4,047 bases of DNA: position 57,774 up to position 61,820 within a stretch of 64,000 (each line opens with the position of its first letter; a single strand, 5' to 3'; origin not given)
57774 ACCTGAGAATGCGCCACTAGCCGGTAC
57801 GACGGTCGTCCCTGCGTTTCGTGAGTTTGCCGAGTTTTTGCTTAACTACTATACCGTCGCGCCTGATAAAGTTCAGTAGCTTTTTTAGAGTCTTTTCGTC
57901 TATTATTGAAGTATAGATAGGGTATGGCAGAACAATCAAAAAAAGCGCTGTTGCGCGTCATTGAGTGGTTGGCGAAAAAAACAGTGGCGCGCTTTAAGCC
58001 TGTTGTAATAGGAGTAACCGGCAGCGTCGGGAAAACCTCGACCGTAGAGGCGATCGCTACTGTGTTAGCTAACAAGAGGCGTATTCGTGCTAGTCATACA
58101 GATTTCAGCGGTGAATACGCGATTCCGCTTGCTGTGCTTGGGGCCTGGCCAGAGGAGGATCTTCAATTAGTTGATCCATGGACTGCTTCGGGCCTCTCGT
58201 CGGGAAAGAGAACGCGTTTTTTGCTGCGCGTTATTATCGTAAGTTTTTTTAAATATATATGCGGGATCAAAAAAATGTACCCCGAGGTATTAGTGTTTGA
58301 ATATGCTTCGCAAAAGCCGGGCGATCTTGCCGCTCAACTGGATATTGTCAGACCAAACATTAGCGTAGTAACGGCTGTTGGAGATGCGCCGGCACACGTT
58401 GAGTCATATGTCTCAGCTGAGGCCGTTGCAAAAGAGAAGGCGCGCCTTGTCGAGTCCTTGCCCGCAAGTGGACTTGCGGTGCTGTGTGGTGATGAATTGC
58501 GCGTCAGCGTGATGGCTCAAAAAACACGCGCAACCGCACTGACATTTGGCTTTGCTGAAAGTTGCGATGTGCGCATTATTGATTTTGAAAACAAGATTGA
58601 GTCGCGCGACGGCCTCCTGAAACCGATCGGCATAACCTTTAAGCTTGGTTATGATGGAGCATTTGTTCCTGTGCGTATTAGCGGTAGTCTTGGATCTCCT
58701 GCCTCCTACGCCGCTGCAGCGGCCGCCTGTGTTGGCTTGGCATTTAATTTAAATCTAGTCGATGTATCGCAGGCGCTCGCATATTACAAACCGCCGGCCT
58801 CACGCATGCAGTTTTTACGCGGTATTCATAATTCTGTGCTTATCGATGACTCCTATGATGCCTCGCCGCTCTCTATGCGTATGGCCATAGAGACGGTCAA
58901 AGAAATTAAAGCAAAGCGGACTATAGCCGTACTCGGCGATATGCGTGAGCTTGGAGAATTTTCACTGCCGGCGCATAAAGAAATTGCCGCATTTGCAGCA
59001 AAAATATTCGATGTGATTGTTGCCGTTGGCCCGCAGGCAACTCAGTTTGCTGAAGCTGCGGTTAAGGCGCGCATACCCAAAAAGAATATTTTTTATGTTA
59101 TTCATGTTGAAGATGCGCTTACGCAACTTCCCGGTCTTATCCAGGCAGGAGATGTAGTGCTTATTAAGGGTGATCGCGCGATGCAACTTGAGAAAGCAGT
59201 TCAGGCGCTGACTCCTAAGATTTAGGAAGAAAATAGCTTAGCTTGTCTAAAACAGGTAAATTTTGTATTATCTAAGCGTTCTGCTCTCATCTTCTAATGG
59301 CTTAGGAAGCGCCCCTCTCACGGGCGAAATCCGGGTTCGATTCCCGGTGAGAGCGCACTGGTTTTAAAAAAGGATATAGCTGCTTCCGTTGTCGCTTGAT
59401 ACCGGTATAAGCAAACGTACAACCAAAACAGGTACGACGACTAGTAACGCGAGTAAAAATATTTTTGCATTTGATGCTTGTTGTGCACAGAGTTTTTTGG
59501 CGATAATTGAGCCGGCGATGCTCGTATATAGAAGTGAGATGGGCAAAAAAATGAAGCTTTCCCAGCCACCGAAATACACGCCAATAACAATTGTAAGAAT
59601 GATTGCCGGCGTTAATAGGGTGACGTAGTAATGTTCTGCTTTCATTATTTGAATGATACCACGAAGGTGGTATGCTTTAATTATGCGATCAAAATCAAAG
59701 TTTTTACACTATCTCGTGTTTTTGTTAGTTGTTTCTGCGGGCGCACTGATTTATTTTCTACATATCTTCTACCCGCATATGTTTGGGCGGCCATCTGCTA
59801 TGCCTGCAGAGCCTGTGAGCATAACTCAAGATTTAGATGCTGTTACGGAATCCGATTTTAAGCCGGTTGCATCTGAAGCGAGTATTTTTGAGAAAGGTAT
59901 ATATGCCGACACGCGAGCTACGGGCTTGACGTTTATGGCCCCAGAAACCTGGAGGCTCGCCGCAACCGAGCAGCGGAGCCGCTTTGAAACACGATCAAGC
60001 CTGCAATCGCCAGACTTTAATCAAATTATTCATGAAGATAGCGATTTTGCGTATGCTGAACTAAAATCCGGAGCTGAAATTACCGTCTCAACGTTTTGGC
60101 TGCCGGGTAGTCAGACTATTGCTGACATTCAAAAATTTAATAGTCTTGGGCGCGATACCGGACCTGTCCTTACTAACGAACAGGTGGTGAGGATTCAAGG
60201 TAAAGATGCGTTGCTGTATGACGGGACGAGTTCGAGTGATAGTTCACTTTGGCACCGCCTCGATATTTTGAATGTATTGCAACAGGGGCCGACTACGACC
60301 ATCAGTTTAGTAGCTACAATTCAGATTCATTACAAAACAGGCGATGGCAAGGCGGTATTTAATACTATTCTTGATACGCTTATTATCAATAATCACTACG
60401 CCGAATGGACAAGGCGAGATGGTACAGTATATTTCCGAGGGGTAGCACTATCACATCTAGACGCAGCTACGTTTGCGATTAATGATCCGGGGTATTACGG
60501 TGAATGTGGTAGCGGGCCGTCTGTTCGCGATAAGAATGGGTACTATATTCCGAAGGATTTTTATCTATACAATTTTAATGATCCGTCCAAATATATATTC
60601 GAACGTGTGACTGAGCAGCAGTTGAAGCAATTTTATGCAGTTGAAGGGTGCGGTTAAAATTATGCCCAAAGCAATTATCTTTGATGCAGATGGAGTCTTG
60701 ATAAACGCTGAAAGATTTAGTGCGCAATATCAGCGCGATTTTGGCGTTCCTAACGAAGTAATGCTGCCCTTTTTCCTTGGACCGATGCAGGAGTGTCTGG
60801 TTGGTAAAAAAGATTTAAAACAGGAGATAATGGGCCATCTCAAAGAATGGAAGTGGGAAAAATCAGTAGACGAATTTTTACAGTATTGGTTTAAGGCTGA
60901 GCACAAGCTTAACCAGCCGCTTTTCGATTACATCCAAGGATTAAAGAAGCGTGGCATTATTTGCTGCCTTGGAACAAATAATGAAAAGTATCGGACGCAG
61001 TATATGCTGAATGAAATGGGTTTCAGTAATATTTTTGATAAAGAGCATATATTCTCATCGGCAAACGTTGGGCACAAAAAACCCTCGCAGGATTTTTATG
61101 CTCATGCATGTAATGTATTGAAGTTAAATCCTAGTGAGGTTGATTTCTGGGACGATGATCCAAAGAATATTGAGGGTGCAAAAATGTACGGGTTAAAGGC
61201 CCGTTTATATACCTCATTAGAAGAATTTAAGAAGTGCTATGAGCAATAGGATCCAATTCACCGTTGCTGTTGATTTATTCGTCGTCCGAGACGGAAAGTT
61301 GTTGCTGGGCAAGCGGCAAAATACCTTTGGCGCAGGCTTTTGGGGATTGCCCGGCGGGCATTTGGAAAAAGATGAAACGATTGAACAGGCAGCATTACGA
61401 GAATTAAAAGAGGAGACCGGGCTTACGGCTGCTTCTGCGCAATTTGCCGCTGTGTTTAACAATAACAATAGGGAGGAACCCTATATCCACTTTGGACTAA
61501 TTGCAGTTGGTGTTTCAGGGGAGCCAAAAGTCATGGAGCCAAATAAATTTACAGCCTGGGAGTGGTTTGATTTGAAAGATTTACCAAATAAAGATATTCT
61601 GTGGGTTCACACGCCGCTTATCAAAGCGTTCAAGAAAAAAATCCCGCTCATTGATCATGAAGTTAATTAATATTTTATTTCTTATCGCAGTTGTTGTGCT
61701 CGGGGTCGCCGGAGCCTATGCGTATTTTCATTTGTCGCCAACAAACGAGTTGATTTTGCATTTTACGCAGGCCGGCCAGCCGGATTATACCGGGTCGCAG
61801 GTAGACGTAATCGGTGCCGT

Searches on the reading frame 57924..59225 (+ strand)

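Call 9: search_protein_families(library=pfam, proteins=[window:57924-59225:+], max_evalue=0.01)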
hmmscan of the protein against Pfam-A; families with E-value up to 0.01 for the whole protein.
window:57924-59225:+ (433 aa): 2 families
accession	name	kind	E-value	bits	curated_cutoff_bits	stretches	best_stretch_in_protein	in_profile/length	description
PF02875.26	Mur_ligase_C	-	1.4e-20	74.8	28.4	1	294-417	2-126/127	Mur ligase, glutamate ligase domain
PF08245.18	Mur_ligase_M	-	2.6e-16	60.6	24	1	120-219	57-157/200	Mur ligase middle domain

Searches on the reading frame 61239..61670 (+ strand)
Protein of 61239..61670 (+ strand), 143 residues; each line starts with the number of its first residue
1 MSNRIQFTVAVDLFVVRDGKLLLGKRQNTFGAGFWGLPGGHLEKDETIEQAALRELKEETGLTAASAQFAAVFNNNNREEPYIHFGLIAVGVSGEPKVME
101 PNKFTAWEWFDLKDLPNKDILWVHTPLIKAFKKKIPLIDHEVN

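Call 80: search_protein_families(library=pfam, proteins=[window:61239-61670:+], max_evalue=0.01)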
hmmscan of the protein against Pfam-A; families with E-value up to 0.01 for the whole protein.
window:61239-61670:+ (143 aa): 3 families
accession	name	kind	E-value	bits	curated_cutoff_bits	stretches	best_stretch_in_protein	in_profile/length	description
PF00293.34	NUDIX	-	1.4e-24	87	21.1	1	8-129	3-132/134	NUDIX domain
PF14815.12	NUDIX_4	-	1.1e-06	28.8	35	1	15-117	5-100/113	NUDIX domain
PF22327.2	Nudt16-like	-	0.00083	19.8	27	1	33-70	33-71/161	U8 snoRNA-decapping enzyme-like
